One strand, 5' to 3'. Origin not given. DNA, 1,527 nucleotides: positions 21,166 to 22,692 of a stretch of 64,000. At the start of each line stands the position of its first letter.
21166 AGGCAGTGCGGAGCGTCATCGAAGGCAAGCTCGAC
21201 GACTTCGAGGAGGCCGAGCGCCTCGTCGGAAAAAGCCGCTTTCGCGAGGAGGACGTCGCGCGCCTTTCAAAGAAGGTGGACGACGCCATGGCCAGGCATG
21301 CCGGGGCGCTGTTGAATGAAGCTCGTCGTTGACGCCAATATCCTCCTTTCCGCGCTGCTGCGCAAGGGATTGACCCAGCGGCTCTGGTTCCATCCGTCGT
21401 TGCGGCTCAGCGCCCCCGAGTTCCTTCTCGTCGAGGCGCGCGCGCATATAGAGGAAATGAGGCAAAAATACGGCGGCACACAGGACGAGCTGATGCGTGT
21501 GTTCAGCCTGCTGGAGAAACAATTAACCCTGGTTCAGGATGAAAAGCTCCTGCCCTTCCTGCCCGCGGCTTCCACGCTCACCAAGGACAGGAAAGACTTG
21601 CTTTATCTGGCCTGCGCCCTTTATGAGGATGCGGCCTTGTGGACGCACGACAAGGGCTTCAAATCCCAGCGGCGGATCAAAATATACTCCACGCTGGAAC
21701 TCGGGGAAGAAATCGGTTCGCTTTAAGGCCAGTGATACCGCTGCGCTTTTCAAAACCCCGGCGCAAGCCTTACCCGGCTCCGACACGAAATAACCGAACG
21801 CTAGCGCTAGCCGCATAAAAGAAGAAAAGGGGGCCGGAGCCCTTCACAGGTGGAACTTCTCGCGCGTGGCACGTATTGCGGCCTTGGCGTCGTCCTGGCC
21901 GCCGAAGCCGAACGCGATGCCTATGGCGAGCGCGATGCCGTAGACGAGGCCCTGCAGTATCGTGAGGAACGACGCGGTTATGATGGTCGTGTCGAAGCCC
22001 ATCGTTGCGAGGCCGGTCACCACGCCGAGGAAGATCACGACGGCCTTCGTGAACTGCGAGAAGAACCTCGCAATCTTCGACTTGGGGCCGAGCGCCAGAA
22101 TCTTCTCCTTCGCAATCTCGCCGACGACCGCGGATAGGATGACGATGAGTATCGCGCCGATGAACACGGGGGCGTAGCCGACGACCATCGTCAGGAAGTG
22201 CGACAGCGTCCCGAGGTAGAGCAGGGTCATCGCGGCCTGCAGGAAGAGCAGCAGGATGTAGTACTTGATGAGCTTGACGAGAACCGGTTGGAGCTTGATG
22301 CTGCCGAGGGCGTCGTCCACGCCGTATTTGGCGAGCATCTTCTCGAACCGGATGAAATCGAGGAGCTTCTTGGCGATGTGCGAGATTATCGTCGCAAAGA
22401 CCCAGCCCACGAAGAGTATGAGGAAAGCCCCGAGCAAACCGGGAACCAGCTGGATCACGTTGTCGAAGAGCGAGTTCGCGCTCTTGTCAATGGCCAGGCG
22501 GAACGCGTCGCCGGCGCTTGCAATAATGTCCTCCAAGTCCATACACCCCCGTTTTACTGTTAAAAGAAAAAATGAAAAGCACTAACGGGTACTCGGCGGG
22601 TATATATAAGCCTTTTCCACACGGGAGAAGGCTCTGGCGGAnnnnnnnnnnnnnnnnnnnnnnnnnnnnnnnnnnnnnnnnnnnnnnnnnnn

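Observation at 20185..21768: Low-GC islet plus second RHH-PIN cassette flanked by hairpin-forming direct repeats with the same geometry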

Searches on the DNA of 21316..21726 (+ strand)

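Call 27: search_rna_families(sources=[L081, L060, L013, L018, L048, L014, L006, L069, L070, L063, L032], threshold=gathering)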
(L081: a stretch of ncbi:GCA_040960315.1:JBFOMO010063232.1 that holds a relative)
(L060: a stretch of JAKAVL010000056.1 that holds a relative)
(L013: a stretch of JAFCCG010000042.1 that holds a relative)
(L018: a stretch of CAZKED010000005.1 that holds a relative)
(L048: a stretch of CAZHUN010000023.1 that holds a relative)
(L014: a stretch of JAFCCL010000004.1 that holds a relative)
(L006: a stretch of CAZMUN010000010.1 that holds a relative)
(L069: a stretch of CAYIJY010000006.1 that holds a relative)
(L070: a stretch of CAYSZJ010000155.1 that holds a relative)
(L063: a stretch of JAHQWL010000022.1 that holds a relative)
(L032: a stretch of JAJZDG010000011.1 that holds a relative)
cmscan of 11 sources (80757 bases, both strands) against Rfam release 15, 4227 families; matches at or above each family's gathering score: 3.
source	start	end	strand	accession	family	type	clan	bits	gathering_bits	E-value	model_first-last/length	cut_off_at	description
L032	3558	3630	+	RF00005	tRNA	Gene; tRNA;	CL00001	69.2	29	6.5e-13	1-71/71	no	tRNA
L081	428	542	+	RF00001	5S_rRNA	Gene; rRNA;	CL00113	65.6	38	1.8e-11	1-120/120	no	5S ribosomal RNA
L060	4441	4542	-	RF00005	tRNA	Gene; tRNA;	CL00001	59.2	29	3.6e-10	1-71/71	no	tRNA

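Call 89: search_rna_families(sources=[L119, L118], threshold=evalue, max_evalue=0.1)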
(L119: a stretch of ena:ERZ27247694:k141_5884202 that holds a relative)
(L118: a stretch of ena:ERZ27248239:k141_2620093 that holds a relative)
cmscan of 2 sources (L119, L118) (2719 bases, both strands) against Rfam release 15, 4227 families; matches with E-value up to 0.1: 1.
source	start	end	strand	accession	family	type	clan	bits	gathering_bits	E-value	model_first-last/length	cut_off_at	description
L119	670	784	+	RF00001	5S_rRNA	Gene; rRNA;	CL00113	64.5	38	1.2e-12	1-120/120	no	5S ribosomal RNA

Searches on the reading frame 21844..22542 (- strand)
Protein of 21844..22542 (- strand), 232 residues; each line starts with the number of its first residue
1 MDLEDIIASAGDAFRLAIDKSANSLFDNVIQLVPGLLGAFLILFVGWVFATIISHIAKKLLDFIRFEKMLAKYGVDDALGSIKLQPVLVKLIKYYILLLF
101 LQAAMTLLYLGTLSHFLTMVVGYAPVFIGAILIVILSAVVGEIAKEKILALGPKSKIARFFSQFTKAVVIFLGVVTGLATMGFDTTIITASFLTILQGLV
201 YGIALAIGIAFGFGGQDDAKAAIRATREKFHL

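Call 12: search_protein_families(library=pfam, proteins=[window:21844-22542:-], max_evalue=0.1)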
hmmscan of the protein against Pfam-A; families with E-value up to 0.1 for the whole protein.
window:21844-22542:- (232 aa): 2 families
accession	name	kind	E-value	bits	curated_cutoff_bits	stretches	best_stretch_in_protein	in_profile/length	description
PF05552.17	MS_channel_1st_1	-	7.2e-13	48.6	22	2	22-67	3-48/50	Mechanosensitive ion channel, conserved TM helix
PF05279.16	Asp-B-Hydro_N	-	0.098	13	23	0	40-80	12-52/66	Aspartyl beta-hydroxylase N-terminal region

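Call 43: find_homologous_proteins(query=window:21847-22542:-, max_evalue=1e-20)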
Query window:21847-22542:- (232 aa): 16 proteins with E <= 1e-20 among 2157 candidates.
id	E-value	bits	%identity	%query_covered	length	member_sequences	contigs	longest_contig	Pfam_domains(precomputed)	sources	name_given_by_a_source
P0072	3.1e-134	464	100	99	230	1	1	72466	PF05552.18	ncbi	ncbi:MAG: hypothetical protein V1787_00510 [Candidatus Micrarchaeota archaeon]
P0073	4.0e-110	385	79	99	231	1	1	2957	PF05552.18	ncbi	-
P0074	2.9e-107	375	77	99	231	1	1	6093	PF05552.18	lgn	-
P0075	3.0e-102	359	72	99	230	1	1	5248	PF05552.18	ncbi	ncbi:MAG: hypothetical protein V1708_00360 [Candidatus Micrarchaeota archaeon]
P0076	5.9e-63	231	50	91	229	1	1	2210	PF05552.18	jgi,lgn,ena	-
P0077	3.1e-61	225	50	92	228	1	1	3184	PF05552.18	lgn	-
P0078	2.0e-60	222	50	94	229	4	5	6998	PF05552.18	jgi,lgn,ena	-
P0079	8.7e-60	220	49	93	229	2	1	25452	PF05552.18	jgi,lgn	jgi:hypothetical protein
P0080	1.5e-59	220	49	97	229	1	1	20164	PF05552.18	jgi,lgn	jgi:hypothetical protein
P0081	5.0e-59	218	50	93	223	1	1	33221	PF05552.18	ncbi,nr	ncbi:MAG: hypothetical protein PHF60_01340 [Candidatus ainarchaeum sp.]|nr:hypothetical protein [Can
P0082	6.1e-59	218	50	92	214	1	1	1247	PF05552.18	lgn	-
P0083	2.0e-57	213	50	93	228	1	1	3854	PF05552.18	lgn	-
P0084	6.3e-53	198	44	96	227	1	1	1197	PF05552.18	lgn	-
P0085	6.5e-53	198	47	91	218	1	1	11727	PF05552.18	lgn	-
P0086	4.5e-50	189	47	84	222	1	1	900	PF05552.18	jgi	jgi:hypothetical protein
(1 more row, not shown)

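Call 44: find_encoding_contigs(protein=P0074, flank=6000, max_places=3)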
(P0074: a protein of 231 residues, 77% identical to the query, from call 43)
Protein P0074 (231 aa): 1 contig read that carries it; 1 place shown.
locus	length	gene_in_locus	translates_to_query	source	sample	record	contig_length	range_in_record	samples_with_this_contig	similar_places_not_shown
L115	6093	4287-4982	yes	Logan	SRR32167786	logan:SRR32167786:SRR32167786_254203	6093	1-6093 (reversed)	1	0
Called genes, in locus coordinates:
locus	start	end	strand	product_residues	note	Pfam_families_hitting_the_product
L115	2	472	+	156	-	?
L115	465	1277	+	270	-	PF10418:DHODB_Fe-S_bind (weak)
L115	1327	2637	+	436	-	PF01979:Amidohydro_1, PF07969:Amidohydro_3 (weak)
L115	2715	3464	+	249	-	PF00705:PCNA_N, PF02747:PCNA_C (weak)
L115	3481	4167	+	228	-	PF03483:B3_4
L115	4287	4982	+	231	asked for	PF05552:MS_channel_1st_1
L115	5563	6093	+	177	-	?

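Call 45: find_encoding_contigs(protein=P0075, flank=6000, max_places=3)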
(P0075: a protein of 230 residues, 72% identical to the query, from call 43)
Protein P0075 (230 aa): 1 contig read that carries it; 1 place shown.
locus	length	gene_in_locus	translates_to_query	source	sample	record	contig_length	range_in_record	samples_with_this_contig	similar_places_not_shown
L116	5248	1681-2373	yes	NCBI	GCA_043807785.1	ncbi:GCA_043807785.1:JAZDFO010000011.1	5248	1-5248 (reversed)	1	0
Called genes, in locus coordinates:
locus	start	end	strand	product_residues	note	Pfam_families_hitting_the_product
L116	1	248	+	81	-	PF01979:Amidohydro_1 (weak)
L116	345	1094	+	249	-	PF00705:PCNA_N, PF02747:PCNA_C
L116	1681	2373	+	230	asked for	PF05552:MS_channel_1st_1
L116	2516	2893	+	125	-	-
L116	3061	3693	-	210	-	-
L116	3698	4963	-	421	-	PF00753:Lactamase_B (weak), PF12706:Lactamase_B_2, PF16661:Lactamase_B_6 (weak), PF10996:Beta-Casp, PF07521:RMMBL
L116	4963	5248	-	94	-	PF04019:DUF359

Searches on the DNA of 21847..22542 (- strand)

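Call 48: search_rna_families(sources=[L115, L116], threshold=gathering)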
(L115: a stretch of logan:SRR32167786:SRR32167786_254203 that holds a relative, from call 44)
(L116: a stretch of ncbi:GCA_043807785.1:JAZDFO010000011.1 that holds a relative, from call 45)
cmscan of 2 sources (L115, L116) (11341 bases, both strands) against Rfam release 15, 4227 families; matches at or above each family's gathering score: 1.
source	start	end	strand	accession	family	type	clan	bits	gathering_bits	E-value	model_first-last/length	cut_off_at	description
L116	2921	3035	-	RF00001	5S_rRNA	Gene; rRNA;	CL00113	61.1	38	4.1e-11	1-120/120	no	5S ribosomal RNA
